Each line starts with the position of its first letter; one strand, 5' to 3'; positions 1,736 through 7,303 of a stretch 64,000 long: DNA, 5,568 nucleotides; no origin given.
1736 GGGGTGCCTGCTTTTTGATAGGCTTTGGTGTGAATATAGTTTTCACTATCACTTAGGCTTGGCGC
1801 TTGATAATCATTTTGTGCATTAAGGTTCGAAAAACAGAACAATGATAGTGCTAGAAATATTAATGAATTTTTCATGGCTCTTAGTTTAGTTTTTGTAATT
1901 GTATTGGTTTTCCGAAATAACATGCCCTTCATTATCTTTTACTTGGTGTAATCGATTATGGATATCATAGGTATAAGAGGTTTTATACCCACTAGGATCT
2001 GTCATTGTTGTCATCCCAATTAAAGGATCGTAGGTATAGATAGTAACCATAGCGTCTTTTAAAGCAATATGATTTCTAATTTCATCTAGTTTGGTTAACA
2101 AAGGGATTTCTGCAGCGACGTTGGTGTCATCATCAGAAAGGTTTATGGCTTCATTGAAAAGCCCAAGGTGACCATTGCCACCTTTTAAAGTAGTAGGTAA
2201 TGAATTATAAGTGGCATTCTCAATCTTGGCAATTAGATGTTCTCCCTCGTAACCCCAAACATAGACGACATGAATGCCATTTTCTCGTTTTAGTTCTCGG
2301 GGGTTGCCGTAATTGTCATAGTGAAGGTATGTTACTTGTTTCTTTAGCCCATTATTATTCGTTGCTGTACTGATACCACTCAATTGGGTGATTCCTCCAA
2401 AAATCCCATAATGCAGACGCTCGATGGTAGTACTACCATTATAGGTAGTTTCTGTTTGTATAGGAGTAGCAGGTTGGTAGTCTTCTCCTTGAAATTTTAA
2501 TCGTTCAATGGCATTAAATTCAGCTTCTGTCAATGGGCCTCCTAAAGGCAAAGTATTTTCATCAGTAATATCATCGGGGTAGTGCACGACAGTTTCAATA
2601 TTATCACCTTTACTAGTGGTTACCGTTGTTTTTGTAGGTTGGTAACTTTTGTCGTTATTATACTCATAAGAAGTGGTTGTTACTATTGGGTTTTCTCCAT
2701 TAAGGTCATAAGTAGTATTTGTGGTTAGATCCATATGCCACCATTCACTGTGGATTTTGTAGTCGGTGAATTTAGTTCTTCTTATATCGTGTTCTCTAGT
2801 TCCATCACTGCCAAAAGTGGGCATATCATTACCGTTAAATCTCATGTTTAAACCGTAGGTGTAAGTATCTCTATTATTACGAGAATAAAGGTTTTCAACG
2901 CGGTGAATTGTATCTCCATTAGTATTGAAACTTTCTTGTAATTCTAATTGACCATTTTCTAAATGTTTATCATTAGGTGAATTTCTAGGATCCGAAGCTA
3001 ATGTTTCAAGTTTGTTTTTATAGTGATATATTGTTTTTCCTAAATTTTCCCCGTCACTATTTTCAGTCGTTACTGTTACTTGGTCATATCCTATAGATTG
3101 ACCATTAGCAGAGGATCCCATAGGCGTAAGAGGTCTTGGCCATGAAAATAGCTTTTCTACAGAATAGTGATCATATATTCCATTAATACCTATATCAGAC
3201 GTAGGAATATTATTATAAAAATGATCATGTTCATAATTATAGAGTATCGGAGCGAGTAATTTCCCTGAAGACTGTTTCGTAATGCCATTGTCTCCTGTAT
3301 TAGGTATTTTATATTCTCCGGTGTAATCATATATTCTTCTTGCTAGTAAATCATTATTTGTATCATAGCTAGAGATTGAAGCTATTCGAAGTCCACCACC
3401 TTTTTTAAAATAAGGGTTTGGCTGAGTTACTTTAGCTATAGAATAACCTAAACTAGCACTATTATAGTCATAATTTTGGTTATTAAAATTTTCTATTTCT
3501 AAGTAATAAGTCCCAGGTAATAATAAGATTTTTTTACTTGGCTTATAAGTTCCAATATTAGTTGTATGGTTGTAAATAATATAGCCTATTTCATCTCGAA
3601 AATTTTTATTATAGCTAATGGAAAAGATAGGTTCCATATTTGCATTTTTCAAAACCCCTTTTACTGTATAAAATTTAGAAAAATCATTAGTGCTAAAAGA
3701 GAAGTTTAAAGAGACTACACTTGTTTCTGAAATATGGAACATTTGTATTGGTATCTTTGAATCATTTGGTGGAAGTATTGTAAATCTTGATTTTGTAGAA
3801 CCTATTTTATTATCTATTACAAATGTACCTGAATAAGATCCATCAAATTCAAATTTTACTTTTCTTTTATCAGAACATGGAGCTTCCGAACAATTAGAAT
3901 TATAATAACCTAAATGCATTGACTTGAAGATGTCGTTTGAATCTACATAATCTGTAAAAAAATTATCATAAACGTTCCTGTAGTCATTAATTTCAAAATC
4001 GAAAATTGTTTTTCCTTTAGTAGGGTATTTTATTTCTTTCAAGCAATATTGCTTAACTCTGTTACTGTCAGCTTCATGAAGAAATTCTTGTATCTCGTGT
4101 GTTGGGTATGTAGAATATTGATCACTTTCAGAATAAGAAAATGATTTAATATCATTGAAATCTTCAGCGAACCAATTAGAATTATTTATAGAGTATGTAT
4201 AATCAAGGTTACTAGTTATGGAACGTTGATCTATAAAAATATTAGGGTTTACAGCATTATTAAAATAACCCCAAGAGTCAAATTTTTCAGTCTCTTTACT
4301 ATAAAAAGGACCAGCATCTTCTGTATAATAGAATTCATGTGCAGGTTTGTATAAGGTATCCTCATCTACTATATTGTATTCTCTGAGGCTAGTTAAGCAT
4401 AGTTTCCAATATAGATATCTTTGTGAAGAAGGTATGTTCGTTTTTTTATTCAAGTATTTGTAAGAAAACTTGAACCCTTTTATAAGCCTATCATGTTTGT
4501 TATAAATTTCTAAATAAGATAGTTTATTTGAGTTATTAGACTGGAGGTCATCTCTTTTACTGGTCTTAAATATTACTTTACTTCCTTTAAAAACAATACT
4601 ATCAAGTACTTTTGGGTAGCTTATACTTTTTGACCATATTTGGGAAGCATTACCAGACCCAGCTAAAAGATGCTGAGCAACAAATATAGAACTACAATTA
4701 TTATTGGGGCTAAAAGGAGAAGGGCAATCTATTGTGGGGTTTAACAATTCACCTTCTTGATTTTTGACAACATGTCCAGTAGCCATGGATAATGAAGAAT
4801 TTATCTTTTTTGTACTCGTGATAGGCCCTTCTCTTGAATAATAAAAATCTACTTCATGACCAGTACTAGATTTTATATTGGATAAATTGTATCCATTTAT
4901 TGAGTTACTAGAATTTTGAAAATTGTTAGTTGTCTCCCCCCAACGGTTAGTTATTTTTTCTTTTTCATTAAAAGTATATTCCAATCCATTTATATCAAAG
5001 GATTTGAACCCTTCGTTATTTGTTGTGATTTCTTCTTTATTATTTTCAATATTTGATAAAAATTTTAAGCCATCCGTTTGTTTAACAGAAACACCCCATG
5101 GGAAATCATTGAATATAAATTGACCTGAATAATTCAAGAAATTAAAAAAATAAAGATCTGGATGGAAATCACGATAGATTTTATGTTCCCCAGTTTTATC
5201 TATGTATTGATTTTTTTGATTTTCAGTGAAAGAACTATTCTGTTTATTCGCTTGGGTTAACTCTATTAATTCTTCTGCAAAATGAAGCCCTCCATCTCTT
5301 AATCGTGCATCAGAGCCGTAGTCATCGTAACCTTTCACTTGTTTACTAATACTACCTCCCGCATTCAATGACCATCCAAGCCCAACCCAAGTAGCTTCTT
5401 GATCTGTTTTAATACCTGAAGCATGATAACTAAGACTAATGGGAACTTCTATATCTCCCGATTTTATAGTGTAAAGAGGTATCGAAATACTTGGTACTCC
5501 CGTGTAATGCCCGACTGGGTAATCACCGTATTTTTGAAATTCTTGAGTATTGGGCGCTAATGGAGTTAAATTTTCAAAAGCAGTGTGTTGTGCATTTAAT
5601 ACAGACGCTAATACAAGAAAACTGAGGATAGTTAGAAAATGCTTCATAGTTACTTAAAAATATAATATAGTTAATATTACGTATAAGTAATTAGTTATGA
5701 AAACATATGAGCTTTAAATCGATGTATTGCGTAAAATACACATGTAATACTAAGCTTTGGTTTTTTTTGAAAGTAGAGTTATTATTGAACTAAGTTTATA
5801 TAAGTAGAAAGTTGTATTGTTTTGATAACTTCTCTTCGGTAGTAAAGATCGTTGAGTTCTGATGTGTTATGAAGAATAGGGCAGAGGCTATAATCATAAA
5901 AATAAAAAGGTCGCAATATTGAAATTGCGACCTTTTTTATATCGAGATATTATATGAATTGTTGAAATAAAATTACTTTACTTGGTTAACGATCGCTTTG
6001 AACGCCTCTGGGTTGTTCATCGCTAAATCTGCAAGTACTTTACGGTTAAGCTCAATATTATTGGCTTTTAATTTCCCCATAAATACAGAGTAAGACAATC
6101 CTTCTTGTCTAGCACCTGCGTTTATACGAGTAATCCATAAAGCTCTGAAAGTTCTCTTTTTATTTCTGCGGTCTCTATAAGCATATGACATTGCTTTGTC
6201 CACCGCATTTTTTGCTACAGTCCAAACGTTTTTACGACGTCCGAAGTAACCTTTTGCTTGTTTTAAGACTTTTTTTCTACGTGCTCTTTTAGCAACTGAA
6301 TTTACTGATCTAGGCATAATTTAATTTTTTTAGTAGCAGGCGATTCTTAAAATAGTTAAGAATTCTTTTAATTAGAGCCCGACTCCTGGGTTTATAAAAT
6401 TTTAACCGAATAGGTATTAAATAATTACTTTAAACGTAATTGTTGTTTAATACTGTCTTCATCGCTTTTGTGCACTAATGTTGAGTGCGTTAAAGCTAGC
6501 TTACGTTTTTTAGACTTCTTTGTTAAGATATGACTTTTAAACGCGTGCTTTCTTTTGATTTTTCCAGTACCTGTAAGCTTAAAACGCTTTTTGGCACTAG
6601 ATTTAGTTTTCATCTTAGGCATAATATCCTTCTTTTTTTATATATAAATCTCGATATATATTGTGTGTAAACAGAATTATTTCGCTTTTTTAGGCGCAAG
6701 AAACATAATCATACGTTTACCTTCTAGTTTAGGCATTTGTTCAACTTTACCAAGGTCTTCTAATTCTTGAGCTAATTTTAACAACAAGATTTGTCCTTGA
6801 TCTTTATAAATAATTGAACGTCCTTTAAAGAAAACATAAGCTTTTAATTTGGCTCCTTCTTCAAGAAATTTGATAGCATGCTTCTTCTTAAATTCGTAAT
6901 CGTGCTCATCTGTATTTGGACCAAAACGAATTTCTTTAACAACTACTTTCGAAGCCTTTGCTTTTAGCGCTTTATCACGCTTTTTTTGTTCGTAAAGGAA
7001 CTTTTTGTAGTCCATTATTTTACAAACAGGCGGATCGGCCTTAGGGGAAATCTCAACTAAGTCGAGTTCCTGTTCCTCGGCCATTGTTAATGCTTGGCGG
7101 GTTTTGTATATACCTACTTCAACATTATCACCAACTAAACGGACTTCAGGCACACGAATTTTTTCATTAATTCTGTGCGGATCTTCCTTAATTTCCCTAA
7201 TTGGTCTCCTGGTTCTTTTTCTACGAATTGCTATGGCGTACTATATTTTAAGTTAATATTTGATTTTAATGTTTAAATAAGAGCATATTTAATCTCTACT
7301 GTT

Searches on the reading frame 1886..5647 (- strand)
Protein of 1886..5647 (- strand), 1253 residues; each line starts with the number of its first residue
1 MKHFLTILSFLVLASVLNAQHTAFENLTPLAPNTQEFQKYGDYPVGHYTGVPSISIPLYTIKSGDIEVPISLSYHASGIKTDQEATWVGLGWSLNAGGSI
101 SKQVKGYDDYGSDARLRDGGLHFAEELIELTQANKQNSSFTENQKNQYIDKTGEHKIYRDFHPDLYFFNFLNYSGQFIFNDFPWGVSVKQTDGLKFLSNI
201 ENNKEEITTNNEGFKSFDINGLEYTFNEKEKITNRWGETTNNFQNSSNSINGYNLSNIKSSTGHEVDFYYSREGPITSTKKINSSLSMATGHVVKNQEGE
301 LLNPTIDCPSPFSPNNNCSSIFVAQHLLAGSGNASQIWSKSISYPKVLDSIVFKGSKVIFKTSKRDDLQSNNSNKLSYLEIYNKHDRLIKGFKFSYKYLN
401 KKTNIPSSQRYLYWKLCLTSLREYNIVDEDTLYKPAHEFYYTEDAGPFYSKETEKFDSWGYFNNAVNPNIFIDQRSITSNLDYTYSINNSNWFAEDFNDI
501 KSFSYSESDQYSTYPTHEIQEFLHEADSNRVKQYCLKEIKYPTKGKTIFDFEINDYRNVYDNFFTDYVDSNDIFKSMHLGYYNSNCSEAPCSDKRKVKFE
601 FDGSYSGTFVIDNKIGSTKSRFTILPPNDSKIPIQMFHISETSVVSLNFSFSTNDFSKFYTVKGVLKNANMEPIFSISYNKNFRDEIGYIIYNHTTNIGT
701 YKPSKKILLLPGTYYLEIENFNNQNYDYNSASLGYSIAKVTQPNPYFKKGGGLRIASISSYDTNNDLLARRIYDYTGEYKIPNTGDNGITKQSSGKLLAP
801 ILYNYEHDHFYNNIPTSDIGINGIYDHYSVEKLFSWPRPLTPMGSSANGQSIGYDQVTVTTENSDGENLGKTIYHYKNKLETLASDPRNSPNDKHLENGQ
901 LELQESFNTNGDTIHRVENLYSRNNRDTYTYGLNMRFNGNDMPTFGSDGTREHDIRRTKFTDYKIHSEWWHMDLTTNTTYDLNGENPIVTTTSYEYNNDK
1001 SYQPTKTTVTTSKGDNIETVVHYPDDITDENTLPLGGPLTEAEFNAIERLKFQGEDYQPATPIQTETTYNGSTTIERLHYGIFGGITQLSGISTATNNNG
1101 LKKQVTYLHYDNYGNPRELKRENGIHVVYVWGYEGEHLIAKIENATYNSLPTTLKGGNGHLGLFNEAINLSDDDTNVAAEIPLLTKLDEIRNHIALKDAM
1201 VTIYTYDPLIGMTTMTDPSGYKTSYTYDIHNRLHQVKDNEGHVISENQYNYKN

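Call 7: search_protein_families(library=pfam, proteins=[window:1886-5647:-], max_evalue=0.001)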
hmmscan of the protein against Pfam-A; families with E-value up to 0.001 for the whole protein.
window:1886-5647:- (1253 aa): 1 family
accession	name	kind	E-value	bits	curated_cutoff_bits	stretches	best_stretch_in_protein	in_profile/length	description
PF05593.20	RHS_repeat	-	0.00032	21.5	22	1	1213-1241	8-36/38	RHS Repeat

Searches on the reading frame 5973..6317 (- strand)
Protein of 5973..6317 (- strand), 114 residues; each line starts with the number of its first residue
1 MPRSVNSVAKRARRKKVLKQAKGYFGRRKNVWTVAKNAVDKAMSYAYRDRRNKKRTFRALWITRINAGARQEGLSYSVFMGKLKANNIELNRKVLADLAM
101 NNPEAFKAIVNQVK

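Call 7: search_protein_families(library=pfam, proteins=[window:5973-6317:-], max_evalue=0.001)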
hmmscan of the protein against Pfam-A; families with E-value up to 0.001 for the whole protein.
window:5973-6317:- (114 aa): 1 family
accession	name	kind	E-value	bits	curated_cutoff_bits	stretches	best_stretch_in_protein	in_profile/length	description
PF00453.23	Ribosomal_L20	-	1.7e-45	154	30.8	1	3-109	1-107/107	Ribosomal protein L20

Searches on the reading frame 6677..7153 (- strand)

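Call 7: search_protein_families(library=pfam, proteins=[window:6677-7153:-], max_evalue=0.001)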
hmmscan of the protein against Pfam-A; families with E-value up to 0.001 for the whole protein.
window:6677-7153:- (158 aa): 2 families
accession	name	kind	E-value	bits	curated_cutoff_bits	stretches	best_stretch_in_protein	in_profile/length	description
PF00707.27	IF3_C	-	4.2e-33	113.6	34.8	1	70-155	1-86/86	Translation initiation factor IF-3, C-terminal domain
PF05198.21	IF3_N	-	1.7e-27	95.8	26.9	1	2-62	8-69/70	Translation initiation factor IF-3, N-terminal domain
